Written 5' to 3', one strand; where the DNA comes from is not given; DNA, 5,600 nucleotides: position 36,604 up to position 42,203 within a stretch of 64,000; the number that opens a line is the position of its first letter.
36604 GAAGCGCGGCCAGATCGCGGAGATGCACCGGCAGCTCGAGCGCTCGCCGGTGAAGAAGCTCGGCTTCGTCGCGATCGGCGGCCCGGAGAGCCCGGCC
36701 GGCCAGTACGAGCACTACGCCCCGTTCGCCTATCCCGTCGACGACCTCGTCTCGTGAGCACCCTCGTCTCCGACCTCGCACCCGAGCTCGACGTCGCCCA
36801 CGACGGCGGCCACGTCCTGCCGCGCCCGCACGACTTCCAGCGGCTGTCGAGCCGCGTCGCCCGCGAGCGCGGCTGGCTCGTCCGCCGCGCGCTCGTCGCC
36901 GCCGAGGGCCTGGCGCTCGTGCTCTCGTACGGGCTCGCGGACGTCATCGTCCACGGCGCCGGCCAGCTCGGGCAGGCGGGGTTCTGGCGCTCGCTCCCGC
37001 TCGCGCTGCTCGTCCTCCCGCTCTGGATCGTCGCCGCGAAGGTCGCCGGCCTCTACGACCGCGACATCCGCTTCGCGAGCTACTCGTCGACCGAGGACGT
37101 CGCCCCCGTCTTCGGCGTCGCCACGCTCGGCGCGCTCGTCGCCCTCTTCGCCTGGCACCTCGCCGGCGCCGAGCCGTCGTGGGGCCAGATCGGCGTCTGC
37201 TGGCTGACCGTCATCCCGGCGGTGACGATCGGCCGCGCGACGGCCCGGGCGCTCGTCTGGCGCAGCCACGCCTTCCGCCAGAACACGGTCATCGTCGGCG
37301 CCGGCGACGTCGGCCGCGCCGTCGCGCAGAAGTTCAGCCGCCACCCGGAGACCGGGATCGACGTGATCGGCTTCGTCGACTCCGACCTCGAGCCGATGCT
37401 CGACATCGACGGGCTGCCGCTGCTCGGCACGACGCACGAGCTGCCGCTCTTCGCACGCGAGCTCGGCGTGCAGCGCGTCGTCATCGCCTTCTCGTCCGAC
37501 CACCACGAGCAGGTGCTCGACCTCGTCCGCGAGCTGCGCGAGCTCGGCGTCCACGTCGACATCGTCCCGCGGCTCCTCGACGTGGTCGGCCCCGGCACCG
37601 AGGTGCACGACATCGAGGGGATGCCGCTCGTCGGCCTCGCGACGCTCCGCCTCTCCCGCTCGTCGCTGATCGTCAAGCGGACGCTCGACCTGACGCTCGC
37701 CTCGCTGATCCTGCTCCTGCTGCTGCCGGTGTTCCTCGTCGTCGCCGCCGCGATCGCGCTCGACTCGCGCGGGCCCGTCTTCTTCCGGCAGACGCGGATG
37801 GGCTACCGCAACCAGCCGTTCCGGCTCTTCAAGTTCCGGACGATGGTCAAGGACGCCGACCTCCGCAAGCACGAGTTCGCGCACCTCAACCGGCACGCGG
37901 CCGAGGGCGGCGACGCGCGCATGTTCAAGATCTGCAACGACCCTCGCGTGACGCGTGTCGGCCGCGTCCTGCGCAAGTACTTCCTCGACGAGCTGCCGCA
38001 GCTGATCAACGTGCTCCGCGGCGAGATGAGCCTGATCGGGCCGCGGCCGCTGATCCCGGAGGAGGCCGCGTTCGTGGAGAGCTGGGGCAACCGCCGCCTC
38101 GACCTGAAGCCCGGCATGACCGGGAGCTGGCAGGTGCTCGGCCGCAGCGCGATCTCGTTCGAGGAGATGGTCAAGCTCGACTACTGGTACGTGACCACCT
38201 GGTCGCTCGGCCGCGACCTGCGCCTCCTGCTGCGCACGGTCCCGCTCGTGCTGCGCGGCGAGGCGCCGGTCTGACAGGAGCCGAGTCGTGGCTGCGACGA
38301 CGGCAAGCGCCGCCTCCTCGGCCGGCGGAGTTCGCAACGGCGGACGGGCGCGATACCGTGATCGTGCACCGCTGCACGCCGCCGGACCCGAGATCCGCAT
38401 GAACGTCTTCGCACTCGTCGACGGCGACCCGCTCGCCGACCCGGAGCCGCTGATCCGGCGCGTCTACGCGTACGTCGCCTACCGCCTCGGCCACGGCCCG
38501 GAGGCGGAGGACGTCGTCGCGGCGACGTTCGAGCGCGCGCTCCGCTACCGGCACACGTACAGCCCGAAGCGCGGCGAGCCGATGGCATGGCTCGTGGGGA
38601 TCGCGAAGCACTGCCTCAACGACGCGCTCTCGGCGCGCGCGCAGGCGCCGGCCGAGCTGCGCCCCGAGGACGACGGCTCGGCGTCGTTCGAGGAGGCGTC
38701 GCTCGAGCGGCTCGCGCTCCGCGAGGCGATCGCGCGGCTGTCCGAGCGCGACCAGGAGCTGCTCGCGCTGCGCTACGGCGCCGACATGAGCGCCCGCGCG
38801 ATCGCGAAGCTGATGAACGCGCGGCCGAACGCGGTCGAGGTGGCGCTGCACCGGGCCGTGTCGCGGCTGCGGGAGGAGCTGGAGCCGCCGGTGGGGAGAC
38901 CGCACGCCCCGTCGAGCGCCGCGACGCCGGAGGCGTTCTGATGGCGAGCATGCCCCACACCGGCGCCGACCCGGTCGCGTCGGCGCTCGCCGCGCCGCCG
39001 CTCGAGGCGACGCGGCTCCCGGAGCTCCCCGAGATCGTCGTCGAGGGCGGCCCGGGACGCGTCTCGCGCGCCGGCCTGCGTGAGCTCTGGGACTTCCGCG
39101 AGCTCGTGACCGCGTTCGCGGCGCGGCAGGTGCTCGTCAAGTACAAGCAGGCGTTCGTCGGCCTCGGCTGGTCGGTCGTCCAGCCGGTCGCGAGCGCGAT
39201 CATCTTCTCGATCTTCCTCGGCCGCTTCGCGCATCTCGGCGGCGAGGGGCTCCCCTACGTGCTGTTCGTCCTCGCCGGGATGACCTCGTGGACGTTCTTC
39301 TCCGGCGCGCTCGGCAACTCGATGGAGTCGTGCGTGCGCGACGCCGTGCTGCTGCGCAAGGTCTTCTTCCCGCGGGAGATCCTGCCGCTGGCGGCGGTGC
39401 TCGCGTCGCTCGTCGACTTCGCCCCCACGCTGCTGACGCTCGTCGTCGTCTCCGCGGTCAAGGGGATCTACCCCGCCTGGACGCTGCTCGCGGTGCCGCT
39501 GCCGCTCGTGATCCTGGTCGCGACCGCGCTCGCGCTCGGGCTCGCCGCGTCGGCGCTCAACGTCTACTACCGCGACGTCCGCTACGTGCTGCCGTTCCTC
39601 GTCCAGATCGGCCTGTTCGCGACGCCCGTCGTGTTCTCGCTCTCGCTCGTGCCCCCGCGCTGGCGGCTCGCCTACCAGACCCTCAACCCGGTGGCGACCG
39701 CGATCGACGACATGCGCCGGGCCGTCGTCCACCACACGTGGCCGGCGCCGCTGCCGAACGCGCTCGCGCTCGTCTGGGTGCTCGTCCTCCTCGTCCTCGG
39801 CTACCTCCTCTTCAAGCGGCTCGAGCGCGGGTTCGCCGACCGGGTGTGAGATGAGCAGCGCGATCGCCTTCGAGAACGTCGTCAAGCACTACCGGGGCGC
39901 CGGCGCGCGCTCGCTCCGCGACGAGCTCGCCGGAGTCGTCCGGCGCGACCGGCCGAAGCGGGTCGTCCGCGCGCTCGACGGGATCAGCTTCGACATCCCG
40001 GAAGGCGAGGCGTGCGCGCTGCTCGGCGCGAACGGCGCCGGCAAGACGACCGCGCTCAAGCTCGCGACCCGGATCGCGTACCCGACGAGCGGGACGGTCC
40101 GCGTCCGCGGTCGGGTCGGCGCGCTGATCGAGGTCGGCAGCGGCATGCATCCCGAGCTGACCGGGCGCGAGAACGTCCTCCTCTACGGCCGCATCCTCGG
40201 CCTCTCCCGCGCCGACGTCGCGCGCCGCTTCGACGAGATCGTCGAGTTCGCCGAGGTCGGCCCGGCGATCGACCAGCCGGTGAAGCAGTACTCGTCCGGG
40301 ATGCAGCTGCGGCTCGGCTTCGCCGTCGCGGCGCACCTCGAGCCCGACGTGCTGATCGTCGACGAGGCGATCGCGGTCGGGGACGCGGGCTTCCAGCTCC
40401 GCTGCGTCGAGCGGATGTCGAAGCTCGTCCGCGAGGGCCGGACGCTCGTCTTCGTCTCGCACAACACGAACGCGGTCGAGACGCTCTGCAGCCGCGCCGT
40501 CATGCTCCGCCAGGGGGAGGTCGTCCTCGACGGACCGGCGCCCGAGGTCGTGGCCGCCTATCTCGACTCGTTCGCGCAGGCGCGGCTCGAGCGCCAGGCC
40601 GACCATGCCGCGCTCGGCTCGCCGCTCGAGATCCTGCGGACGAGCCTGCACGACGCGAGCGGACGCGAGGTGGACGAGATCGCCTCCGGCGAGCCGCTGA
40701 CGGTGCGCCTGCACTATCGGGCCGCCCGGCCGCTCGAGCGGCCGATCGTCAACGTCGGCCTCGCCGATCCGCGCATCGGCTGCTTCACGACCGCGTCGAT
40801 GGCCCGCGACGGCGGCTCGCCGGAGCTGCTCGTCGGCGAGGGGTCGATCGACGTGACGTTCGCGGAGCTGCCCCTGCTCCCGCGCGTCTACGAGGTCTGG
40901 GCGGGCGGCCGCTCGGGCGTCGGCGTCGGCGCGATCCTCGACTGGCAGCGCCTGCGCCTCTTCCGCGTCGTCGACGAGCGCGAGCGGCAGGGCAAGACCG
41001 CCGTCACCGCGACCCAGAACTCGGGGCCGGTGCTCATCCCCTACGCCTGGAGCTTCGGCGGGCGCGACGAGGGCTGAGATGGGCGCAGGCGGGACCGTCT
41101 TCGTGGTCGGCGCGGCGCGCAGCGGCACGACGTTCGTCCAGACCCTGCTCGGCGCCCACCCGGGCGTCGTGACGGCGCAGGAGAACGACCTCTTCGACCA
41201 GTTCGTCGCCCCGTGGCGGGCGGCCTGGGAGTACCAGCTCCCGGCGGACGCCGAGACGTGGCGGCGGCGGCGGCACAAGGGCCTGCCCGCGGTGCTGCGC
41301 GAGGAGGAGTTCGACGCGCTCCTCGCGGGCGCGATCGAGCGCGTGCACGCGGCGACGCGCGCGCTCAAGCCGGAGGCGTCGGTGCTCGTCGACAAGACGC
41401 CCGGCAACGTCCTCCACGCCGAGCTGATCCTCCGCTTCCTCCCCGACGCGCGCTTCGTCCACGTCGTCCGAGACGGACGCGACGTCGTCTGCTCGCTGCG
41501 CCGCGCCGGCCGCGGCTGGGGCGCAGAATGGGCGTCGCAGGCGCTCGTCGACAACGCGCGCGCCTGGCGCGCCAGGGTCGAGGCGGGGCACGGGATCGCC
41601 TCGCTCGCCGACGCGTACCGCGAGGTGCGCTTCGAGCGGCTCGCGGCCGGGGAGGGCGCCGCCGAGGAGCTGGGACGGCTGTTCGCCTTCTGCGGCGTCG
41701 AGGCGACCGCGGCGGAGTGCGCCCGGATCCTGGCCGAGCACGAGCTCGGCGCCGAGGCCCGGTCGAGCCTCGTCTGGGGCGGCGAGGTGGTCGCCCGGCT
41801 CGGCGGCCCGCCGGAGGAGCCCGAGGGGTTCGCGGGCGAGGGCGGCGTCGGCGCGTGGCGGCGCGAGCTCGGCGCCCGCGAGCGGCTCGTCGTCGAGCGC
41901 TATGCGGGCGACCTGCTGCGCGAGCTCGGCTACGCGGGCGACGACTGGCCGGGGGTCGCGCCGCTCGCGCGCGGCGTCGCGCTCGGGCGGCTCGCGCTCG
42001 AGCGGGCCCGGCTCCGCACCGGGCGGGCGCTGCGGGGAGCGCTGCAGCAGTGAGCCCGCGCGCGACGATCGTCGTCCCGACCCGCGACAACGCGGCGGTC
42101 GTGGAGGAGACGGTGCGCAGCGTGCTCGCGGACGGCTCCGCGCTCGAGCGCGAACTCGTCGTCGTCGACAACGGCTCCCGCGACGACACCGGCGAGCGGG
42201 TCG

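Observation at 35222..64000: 24-kb one-strand glycan-assembly locus plus an adjacent giant surface protein: candidate protein (S-layer/adhesin) glycosylation system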

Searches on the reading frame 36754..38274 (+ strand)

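Call 7: search_protein_families(library=pfam, proteins=[window:36754-38274:+], max_evalue=0.01)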
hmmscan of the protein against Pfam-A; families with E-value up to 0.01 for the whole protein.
window:36754-38274:+ (506 aa): 2 families
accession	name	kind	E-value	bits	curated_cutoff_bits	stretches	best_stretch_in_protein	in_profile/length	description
PF02397.22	Bac_transf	-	2e-63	213.6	27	1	308-500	1-178/179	Bacterial sugar transferase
PF13727.12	CoA_binding_3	-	2.4e-16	60.7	25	1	128-272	33-175/175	CoA-binding domain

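Call 12: search_protein_families(library=ncbifam, proteins=[window:36754-38274:+], max_evalue=1)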
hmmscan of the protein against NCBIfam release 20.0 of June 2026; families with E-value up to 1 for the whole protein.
window:36754-38274:+ (506 aa): 20 families
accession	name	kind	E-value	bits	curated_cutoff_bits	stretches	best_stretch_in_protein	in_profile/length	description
TIGR03025.1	EPS_sugtrans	subfamily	1.9e-113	380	295.55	1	51-503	3-442/445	exopolysaccharide biosynthesis polyprenyl glycosylphosphotransferase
TIGR03022.1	WbaP_sugtrans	subfamily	1.1e-96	324.9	403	1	54-503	8-453/456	undecaprenyl-phosphate galactose phosphotransferase WbaP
TIGR03023.1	WcaJ_sugtrans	equivalog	3.2e-96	323.4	410.75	1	72-503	23-450/453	undecaprenyl-phosphate glucose phosphotransferase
NF041877.1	EPS_EpsZ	equivalog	2.2e-80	270.6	800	1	53-503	16-456/459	exopolysaccharide biosynthesis polyisoprenyl-phosphate hexose-1-phosphate transferase EpsZ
NF052601.1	undeca_RfbP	equivalog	1.1e-54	185.3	330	1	302-500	39-236/244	undecaprenyl-phosphate galactose phosphotransferase family protein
NF011751.0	PRK15204.1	equivalog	6.9e-54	183.2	907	1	127-502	103-472/476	undecaprenyl-phosphate galactose phosphotransferase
TIGR03013.1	EpsB_2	subfamily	2e-51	175.5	393.35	1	56-503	8-440/443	TIGR03013 family XrtA/PEP-CTERM system glycosyltransferase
NF007518.0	PRK10124.1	equivalog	3.7e-48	164.4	684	1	168-496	136-454/464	undecaprenyl-phosphate glucose phosphotransferase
NF050817.1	PolSacchBiosHfsE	equivalog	1.2e-47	162.7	750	1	169-500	134-460/467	polysaccharide biosynthesis protein HfsE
NF045514.1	glycotran_HepC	equivalog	6.4e-30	104.1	140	1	303-438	112-217/220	heterocyst development glycosyltransferase HepC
TIGR03570.1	NeuD_NnaD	subfamily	0.00011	21.9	160.8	1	178-265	2-83/202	NeuD/PglB/VioB family sugar acetyltransferase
NF003990.0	PRK05472.1-4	equivalog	0.00049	19.7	233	1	176-259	85-167/214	redox-sensing transcriptional repressor Rex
NF003996.0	PRK05472.2-5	equivalog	0.00051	20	138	1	175-258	77-159/209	redox-sensing transcriptional repressor Rex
NF003995.0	PRK05472.2-4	subfamily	0.0009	18.8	126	1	176-258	84-165/213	redox-sensing transcriptional repressor Rex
NF003992.0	PRK05472.2-1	equivalog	0.0014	17.8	226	1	176-258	99-180/249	redox-sensing transcriptional repressor Rex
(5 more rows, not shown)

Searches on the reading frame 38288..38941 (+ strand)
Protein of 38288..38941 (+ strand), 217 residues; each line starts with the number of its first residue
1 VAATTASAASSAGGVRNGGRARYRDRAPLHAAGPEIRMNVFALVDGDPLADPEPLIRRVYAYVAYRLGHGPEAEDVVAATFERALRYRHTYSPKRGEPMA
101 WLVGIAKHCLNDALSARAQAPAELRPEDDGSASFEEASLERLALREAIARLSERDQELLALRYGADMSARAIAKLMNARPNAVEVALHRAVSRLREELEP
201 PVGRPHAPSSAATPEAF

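Call 7: search_protein_families(library=pfam, proteins=[window:38288-38941:+], max_evalue=0.01)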
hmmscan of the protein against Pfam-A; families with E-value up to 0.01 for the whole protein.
window:38288-38941:+ (217 aa): 3 families
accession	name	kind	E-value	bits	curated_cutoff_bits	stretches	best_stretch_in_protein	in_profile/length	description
PF04542.20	Sigma70_r2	-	3.9e-11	43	24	1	56-117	6-68/71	Sigma-70 region 2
PF08281.18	Sigma70_r4_2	-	4.7e-11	42.6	25.7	1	142-194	2-54/54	Sigma-70, region 4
PF04545.22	Sigma70_r4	-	1.8e-06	27.8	24.1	1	147-196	1-50/50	Sigma-70, region 4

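Call 12: search_protein_families(library=ncbifam, proteins=[window:38288-38941:+], max_evalue=1)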
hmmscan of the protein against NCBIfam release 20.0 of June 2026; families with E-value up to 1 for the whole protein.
window:38288-38941:+ (217 aa): 76 families (the best 25 are shown)
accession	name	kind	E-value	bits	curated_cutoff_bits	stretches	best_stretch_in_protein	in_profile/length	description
TIGR02952.1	Sig70_famx2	equivalog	3.9e-25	88.7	206.45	1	57-197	22-169/170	ECF subfamily RNA polymerase sigma factor, BldN family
TIGR02937.1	sigma70-ECF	superfamily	5.8e-22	78.1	42.9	1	57-198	12-165/165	sigma-70 family RNA polymerase sigma factor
TIGR02989.1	Sig-70_gvs1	subfamily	5.6e-15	55.6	124.55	1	57-196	12-156/158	RNA polymerase sigma-70 factor, Rhodopirellula/Verrucomicrobium family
NF004113.0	PRK05602.1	equivalog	2.5e-14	53.4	208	1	57-199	56-202/211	RNA polymerase sigma factor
TIGR02983.1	SigE-fam_strep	subfamily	2.8e-14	53.3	141.55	1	68-199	28-159/162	SigE family RNA polymerase sigma factor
NF007230.0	PRK09648.1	subfamily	8.1e-14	51.8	209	1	73-199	61-190/195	RNA polymerase sigma factor ShbA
NF058625.1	sigma_PG0214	equivalog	3.4e-13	49.7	130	1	57-199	15-162/170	GFO_1088 family ECF-type sigma factor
NF010500.0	PRK13919.1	subfamily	1.2e-12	48.4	226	1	63-199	39-184/186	putative RNA polymerase sigma E protein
TIGR02985.1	Sig70_bacteroi1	subfamily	1.7e-12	47.9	126.4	1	56-198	11-162/162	RNA polymerase sigma-70 factor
TIGR02984.1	Sig-70_plancto1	subfamily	4.4e-12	46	183.75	1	142-198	132-188/189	RNA polymerase sigma-70 factor, Planctomycetaceae-specific subfamily 1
NF007227.0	PRK09645.1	subfamily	1.7e-11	44.3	202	1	59-199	26-171/177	sigma-70 family RNA polymerase sigma factor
NF009166.1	PRK12513.1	equivalog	6.5e-11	42.3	206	1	58-199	34-187/193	RNA polymerase sigma factor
TIGR02960.1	SigX5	hypoth_equivalog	3.9e-10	39.4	264.75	2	62-131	20-89/322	RNA polymerase sigma-70 factor, TIGR02960 family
TIGR02954.1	Sig70_famx3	hypoth_equivalog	1.9e-09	37.5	188.5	1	99-199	68-168/170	RNA polymerase sigma-70 factor, TIGR02954 family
NF009172.0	PRK12519.1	subfamily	2.7e-09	36.8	222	1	59-199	42-190/194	RNA polymerase sigma factor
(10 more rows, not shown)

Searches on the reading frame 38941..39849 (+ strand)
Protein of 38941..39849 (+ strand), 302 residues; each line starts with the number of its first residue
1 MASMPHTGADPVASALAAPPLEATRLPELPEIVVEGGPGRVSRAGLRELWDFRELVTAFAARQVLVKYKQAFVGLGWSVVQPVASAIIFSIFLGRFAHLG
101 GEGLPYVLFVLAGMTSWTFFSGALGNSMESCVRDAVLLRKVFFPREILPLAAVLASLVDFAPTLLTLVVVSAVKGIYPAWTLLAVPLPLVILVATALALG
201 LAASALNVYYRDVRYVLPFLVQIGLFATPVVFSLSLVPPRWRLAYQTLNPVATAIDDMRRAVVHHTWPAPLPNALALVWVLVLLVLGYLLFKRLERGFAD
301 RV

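Call 7: search_protein_families(library=pfam, proteins=[window:38941-39849:+], max_evalue=0.01)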
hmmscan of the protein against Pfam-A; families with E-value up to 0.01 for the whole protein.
window:38941-39849:+ (302 aa): 1 family
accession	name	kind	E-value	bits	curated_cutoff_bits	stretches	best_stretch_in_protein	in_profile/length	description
PF01061.29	ABC2_membrane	-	4.5e-14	52.9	26.9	1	56-259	3-207/211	ABC-2 type transporter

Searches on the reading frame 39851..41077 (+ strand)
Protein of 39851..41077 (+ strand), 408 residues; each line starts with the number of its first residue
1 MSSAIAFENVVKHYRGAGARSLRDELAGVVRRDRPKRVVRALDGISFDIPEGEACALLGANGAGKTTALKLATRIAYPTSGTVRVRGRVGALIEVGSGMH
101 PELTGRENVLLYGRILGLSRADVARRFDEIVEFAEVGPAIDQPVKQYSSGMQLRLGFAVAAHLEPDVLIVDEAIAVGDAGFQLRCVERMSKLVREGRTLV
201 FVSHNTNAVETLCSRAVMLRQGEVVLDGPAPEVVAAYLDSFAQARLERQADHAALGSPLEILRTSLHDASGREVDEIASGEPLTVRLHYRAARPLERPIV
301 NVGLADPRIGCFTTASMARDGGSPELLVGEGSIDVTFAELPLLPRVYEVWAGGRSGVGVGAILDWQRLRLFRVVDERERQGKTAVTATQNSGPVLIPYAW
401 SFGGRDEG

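Call 7: search_protein_families(library=pfam, proteins=[window:39851-41077:+], max_evalue=0.01)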
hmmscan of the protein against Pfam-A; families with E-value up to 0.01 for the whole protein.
window:39851-41077:+ (408 aa): 3 families
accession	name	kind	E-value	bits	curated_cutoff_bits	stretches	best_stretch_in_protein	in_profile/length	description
PF00005.33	ABC_tran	-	3.3e-20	73.5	25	1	42-174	1-136/137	ABC transporter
PF14524.12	Wzt_C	-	4.7e-10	40.1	30.4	1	260-376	11-132/143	Wzt C-terminal domain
PF13304.12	AAA_21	-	0.00043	20.9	27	0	56-76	3-23/304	AAA domain, putative AbiEii toxin, Type IV TA system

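Call 12: search_protein_families(library=ncbifam, proteins=[window:39851-41077:+], max_evalue=1)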
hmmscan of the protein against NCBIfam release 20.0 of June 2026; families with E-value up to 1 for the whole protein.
window:39851-41077:+ (408 aa): 184 families (the best 25 are shown)
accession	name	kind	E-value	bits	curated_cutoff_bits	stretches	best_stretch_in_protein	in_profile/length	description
NF010065.0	PRK13545.1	equivalog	2e-56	191.8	538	1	1-239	1-236/549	teichoic acids export protein ATP-binding subunit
NF050108.1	galactan_ABC_ATP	equivalog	2.3e-52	177.6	400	1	28-237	30-240/244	galactan export ABC transporter ATP-binding subunit Wzt/RfbE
NF010066.0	PRK13546.1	equivalog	2.7e-43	148.2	320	1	1-243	1-240/264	teichoic acids export ABC transporter ATP-binding subunit TagH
TIGR01188.1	drrA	subfamily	4.4e-35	121.4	312.45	1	39-233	6-211/302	daunorubicin resistance ABC transporter, ATP-binding protein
NF010060.0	PRK13537.1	equivalog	9.2e-31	106.9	521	1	42-236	31-236/314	nodulation factor ABC transporter ATP-binding protein NodI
NF010059.0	PRK13536.1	equivalog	5.5e-27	94.4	549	1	25-230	45-258/342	nodulation factor ABC transporter ATP-binding protein NodI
TIGR01288.1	nodI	equivalog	6e-26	91.2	424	1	38-229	18-218/303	nodulation factor ABC transporter ATP-binding protein NodI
TIGR03864.1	PQQ_ABC_ATP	hypoth_equivalog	4.1e-23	82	302.25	1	40-236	15-222/236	ABC transporter, ATP-binding subunit, PQQ-dependent alcohol dehydrogenase system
TIGR03522.1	GldA_ABC_ATP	equivalog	7.8e-23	81.4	402.6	1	40-252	16-238/301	gliding motility-associated ABC transporter ATP-binding subunit GldA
NF047568.1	PSM_export_PmtC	equivalog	2.1e-22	79.9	375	1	41-227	15-201/290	phenol-soluble modulin export ABC transporter ATP-binding protein PmtC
NF033858.1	ABC2_perm_RbbA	equivalog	3e-22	78.4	1050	1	41-234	281-485/909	ribosome-associated ATPase/putative transporter RbbA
TIGR04521.1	ECF_ATPase_2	equivalog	1.2e-21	77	330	2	113-235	110-234/279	energy-coupling factor transporter ATPase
TIGR03258.1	PhnT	equivalog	1.6e-21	76.7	499.15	1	41-245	23-239/359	2-aminoethylphosphonate ABC transport system ATP-binding subunit PhnT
TIGR03740.1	galliderm_ABC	subfamily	2.4e-21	76.5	309.75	1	40-227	14-205/223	lantibiotic protection ABC transporter ATP-binding subunit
TIGR01166.1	cbiO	subfamily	3.1e-21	75.7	211.8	2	114-206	95-187/190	cobalt ABC transporter, ATP-binding protein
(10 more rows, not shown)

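Call 83: search_solved_structures(query=window:39851-41077:+, max_evalue=0.001)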
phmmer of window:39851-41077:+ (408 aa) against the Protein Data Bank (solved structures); distinct sequences matched with E-value up to 0.001: 507 (the best 60 are shown).
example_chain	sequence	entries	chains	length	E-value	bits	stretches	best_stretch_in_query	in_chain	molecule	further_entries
8dku_A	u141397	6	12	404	1.9e-54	188.4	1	23-247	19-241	ABC transporter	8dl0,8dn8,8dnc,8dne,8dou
6amx_A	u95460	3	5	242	2.9e-54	187.8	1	23-237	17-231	ABC transporter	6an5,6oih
7k2t_A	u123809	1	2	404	5e-54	187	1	23-247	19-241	ABC transporter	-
6m96_A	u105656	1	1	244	7.3e-54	186.5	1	23-237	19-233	ABC transporter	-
7dd0_A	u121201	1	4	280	3.1e-53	184.4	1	4-237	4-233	Teichoic acids export ATP-binding protein TagH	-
6jbh_A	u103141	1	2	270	1.1e-50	176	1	2-240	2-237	TarH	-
9qhw_C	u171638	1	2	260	1.7e-43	152.3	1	26-239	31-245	ABC transporter ATP-binding protein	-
9qfx_C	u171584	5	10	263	1.8e-43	152.3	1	26-239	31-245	ABC transporter ATP-binding protein | Probable o-antigen/lipopolysaccharide transport ATP-binding protein ABC transporter RfbE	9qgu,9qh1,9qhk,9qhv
9qhx_C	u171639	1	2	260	4.4e-43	151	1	26-239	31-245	ABC transporter ATP-binding protein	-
9qhj_C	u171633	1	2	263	4.5e-43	151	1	26-239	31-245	Probable o-antigen/lipopolysaccharide transport ATP-binding protein ABC transporter RfbE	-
9cfl_B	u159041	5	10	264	2.5e-39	138.6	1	4-241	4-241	Teichoic acids export ATP-binding protein TagH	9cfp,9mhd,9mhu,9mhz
8edw_A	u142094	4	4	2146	9.7e-33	116.9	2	39-228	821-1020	Phospholipid-transporting ATPase ABCA7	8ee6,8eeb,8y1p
8tsi_A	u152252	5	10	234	4.9e-32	114.6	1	44-245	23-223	ABC transporter ATP-binding protein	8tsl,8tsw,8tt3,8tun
8eop_A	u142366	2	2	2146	5.8e-32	114.4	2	39-228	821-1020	Phospholipid-transporting ATPase ABCA7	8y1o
8tsh_A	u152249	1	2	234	1.3e-31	113.2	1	44-245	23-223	ABC transporter ATP-binding protein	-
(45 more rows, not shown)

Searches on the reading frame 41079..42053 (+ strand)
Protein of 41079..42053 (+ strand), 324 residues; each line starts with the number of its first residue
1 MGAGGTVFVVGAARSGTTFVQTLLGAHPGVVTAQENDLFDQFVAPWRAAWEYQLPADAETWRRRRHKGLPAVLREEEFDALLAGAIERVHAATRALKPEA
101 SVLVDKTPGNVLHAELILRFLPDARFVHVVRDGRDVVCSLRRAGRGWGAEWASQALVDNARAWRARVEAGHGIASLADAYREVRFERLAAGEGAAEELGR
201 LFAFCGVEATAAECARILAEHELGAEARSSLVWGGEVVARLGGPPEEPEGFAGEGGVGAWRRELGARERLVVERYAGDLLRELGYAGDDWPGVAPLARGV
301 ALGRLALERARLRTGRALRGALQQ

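Call 7: search_protein_families(library=pfam, proteins=[window:41079-42053:+], max_evalue=0.01)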
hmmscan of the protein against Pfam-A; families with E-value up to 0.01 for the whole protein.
window:41079-42053:+ (324 aa): 2 families
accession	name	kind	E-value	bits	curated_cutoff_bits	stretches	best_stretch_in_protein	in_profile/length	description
PF13469.12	Sulfotransfer_3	-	2.2e-30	107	27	1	7-209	2-214/216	Sulfotransferase family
PF00685.33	Sulfotransfer_1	-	1.3e-06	28.5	22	1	7-266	4-237/255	Sulfotransferase domain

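Call 12: search_protein_families(library=ncbifam, proteins=[window:41079-42053:+], max_evalue=1)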
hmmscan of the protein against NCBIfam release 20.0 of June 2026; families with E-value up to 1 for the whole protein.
window:41079-42053:+ (324 aa): 1 family
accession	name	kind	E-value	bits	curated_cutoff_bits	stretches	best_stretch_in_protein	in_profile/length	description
NF052394.1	NodProtNoeE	equivalog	0.00013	20.8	500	1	7-141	11-138/387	nodulation protein NoeE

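Call 84: search_solved_structures(query=window:41079-42053:+, max_evalue=1)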
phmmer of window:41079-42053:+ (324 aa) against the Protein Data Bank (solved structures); distinct sequences matched with E-value up to 1: 9.
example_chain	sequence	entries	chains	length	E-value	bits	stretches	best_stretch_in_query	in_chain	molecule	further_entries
9wwe_A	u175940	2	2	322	3.5e-07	32.8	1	6-140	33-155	Protein-tyrosine sulfotransferase 2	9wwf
8w5z_A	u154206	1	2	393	3.6e-07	32.8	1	7-140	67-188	Protein-tyrosine sulfotransferase (Fragment)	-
3ap1_A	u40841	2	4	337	3.8e-07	32.7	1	6-140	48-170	Protein-tyrosine sulfotransferase 2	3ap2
3ap3_A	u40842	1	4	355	4.3e-07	32.5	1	6-140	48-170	Protein-tyrosine sulfotransferase 2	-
9wp1_A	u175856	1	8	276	0.00013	24.4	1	7-140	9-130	Protein-tyrosine sulfotransferase 1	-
5wrj_A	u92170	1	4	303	0.00016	24.1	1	7-140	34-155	Protein-tyrosine sulfotransferase 1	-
5wri_A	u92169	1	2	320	0.00019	23.9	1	7-140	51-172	Protein-tyrosine sulfotransferase 1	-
4gox_A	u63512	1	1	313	0.043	16.1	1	7-189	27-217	Polyketide synthase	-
2zq5_A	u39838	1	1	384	0.23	13.7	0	6-29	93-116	Putative uncharacterized protein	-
